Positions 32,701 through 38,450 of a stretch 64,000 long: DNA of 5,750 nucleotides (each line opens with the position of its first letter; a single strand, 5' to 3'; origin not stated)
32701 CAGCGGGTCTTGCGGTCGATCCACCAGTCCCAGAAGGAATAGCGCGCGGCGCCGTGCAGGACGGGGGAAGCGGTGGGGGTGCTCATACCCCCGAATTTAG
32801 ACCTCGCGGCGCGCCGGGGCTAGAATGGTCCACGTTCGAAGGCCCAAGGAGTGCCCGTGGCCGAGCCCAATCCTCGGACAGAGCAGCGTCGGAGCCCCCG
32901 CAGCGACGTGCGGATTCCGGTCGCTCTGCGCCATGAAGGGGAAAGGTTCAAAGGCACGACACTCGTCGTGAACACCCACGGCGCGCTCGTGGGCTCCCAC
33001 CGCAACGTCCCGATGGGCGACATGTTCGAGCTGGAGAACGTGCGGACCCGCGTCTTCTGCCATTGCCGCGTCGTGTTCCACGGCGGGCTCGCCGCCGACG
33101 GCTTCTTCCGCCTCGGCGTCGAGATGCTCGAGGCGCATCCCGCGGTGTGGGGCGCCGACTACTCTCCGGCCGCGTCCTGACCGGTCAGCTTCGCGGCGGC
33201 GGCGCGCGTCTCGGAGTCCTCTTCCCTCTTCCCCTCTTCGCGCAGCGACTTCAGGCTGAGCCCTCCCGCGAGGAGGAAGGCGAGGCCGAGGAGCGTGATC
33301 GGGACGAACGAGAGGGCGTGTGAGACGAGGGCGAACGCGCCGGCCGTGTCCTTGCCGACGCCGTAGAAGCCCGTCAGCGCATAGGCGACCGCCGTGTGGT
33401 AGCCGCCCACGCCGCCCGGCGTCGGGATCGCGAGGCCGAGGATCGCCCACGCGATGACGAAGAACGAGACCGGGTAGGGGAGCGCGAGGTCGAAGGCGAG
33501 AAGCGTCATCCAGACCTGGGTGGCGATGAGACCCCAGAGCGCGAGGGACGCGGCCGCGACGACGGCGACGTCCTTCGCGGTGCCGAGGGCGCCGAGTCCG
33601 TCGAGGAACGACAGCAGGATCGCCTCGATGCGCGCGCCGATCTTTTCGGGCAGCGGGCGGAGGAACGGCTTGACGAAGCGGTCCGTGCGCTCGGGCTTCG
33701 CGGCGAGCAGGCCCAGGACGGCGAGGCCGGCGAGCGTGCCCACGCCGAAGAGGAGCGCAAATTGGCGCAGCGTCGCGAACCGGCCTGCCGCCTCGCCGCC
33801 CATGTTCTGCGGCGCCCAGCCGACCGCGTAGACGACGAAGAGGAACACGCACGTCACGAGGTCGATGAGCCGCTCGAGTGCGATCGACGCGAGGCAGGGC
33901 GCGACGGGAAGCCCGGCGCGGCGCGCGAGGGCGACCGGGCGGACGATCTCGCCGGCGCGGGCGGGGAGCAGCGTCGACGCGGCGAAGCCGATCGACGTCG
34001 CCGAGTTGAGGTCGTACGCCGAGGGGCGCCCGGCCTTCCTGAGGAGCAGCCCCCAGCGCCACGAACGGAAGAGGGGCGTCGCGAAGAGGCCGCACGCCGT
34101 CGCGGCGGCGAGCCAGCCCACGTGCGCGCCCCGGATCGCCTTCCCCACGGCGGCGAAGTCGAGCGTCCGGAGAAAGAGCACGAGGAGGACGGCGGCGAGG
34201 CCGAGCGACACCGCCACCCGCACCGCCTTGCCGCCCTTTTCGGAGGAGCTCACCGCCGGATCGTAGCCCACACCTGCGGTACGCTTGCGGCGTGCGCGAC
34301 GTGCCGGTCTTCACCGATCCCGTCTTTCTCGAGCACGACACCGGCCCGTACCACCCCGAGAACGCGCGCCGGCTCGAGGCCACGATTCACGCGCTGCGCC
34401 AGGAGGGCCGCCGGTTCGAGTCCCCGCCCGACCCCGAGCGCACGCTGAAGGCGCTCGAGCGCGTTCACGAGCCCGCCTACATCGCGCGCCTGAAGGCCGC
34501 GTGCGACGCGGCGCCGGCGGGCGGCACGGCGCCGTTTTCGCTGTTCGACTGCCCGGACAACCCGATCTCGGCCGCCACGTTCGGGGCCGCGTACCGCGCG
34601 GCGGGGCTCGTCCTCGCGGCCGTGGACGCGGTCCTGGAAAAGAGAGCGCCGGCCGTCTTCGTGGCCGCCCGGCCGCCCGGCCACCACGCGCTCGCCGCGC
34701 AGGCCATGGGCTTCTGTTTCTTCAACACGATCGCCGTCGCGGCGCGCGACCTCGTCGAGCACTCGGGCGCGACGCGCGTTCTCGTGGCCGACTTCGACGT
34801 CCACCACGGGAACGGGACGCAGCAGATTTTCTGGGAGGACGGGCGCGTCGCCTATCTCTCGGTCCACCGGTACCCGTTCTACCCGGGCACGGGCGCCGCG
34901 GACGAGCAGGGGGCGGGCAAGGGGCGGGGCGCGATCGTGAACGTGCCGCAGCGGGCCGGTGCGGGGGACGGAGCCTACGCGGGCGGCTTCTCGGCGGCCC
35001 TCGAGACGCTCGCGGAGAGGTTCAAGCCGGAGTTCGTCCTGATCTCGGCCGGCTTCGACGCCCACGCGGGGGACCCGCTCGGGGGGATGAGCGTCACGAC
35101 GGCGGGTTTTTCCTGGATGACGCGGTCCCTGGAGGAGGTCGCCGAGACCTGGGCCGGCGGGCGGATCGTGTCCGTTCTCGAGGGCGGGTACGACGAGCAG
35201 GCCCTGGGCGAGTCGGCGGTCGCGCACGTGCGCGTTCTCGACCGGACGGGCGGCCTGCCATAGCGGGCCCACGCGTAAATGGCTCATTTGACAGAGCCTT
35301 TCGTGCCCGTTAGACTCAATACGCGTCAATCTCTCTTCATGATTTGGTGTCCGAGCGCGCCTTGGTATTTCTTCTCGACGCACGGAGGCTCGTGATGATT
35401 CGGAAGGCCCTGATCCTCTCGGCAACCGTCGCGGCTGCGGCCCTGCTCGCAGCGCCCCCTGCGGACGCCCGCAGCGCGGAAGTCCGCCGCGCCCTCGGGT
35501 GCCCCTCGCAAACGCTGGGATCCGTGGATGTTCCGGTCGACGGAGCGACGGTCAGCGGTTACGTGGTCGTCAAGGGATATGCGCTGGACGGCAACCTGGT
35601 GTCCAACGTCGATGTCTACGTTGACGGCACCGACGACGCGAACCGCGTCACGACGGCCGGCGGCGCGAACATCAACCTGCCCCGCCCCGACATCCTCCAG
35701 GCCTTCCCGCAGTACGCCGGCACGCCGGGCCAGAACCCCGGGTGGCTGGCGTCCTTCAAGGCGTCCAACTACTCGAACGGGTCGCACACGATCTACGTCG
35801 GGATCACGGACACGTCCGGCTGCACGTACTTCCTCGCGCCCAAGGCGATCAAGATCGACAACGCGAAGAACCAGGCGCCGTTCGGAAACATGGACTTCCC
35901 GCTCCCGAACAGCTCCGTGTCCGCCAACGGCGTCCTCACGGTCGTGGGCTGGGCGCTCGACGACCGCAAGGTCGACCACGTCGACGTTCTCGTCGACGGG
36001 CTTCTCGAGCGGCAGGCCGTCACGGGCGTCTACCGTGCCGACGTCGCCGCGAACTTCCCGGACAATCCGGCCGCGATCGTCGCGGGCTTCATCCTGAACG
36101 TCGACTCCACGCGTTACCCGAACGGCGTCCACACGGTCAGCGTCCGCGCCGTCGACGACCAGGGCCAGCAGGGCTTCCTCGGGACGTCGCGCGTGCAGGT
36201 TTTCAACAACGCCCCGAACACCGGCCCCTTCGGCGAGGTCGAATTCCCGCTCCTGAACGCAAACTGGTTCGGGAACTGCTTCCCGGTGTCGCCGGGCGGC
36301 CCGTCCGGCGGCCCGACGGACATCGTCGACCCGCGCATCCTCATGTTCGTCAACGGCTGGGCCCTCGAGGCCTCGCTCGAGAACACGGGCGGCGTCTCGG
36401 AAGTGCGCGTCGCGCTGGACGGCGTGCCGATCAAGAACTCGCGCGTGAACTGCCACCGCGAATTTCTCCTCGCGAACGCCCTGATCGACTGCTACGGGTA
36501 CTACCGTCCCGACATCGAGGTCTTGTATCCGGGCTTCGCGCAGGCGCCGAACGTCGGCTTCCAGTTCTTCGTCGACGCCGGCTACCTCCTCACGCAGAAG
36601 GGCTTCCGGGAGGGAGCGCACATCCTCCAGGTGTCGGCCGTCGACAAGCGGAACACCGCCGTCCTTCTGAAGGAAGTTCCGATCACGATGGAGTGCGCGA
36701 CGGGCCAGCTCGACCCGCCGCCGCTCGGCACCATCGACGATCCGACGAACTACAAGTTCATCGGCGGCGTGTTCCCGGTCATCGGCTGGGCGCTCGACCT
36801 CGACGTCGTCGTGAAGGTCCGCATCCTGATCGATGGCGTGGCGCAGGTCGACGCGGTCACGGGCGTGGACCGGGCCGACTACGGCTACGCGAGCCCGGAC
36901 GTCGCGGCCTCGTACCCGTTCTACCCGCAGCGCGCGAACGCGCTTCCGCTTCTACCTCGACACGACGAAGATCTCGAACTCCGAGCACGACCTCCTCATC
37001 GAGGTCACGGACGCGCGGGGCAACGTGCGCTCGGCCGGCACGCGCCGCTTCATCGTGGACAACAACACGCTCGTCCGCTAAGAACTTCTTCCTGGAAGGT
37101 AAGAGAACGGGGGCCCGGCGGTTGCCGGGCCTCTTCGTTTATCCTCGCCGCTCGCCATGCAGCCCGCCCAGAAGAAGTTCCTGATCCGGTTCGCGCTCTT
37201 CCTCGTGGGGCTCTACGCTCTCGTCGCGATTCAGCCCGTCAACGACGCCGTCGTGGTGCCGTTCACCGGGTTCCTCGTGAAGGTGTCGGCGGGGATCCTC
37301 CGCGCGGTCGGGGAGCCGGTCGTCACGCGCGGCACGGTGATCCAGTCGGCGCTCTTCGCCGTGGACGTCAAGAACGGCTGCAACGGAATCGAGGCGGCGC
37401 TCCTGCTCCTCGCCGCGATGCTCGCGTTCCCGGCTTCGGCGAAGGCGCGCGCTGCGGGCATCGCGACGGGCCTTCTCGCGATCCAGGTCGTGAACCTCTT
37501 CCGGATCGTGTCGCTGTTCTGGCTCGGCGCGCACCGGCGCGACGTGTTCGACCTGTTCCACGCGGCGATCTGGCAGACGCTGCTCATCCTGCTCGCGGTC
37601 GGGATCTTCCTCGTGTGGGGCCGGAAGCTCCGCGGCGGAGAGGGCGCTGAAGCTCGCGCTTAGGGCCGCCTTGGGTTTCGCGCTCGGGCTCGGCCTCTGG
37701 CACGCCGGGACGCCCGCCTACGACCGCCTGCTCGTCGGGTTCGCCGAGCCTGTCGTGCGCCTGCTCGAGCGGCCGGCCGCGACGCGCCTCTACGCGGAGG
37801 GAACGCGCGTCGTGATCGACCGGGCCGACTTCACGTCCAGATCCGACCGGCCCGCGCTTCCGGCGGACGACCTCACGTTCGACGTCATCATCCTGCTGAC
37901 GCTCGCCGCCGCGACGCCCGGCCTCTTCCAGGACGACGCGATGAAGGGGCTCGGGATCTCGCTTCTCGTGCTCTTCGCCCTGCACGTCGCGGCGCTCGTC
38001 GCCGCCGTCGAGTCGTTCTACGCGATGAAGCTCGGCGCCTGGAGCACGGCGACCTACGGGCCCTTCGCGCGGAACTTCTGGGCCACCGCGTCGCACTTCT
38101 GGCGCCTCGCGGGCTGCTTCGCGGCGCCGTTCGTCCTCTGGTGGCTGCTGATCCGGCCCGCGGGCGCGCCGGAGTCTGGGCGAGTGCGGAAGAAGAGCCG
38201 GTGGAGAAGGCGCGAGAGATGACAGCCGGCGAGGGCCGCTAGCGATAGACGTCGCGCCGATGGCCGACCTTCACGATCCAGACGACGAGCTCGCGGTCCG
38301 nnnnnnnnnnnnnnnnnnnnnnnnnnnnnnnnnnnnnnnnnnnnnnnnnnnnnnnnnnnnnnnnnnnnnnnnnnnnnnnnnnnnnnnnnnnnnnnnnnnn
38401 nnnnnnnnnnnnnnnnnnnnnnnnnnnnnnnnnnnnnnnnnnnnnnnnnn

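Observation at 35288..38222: Promoter-to-terminator unit for a 4x tandem-domain secreted protein, followed by a short exosortase-like gene with no obvious sorting-signal substrate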

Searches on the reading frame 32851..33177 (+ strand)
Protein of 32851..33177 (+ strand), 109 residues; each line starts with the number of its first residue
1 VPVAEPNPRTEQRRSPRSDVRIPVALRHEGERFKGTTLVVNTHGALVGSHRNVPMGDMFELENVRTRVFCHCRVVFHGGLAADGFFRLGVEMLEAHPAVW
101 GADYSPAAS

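Call 27: search_protein_families(library=pfam, proteins=[window:32851-33177:+], max_evalue=0.01)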
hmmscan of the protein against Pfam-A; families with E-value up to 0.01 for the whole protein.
window:32851-33177:+ (109 aa): 1 family
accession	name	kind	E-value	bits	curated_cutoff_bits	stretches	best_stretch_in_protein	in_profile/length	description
PF07238.19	PilZ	-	9.9e-07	29.5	22.5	1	11-94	1-87/102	PilZ domain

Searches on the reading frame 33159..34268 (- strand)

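Call 27: search_protein_families(library=pfam, proteins=[window:33159-34268:-], max_evalue=0.01)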
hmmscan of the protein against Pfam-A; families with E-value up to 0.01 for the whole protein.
window:33159-34268:- (369 aa): 1 family
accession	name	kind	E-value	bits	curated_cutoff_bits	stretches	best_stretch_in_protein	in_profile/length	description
PF03706.18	LPG_synthase_TM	-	1.2e-45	156.7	33.4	1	19-328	2-302/302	Lysylphosphatidylglycerol synthase TM region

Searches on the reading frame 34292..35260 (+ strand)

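Call 27: search_protein_families(library=pfam, proteins=[window:34292-35260:+], max_evalue=0.01)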
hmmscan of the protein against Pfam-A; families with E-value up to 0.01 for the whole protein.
window:34292-35260:+ (323 aa): 1 family
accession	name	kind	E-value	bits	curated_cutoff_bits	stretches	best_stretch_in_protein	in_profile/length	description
PF00850.24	Hist_deacetyl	-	2.5e-92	309.8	27.9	1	21-316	1-298/298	Histone deacetylase domain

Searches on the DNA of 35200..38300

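Call 73: search_rna_families(source=window, start=35200, end=38300, threshold=evalue, max_evalue=1)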
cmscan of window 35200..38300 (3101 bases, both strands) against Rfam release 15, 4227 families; matches with E-value up to 1: 0.
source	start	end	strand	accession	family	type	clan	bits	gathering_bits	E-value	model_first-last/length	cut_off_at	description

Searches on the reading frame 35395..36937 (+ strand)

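Call 3: search_protein_families(library=ncbifam, proteins=[window:35395-36937:+], max_evalue=1)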
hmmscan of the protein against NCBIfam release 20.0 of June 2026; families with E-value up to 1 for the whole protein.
window:35395-36937:+ (514 aa): 0 families

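Call 4: search_protein_families(library=pfam, proteins=[window:35395-36937:+], max_evalue=1)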
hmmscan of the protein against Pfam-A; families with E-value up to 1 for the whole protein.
window:35395-36937:+ (514 aa): 3 families
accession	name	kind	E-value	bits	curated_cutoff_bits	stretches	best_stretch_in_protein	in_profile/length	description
PF17957.7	Big_7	-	5.6e-16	59.4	24.1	2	165-250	4-70/70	Bacterial Ig domain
PF19077.6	Big_13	-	0.013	16.4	27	0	120-155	65-101/102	Bacterial Ig-like domain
PF21223.3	TPPII_Ig-like-1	-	0.067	14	27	0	231-256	77-102/117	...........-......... II, first Ig-like domain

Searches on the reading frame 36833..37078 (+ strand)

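Call 3: search_protein_families(library=ncbifam, proteins=[window:36833-37078:+], max_evalue=1)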
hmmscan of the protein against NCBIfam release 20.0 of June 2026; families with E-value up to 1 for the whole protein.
window:36833-37078:+ (82 aa): 0 families

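Call 4: search_protein_families(library=pfam, proteins=[window:36833-37078:+], max_evalue=1)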
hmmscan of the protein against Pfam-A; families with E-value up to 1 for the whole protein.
window:36833-37078:+ (82 aa): 1 family
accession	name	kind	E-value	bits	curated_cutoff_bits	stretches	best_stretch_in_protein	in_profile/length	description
PF19077.6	Big_13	-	0.022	15.7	27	1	31-77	57-102/102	Bacterial Ig-like domain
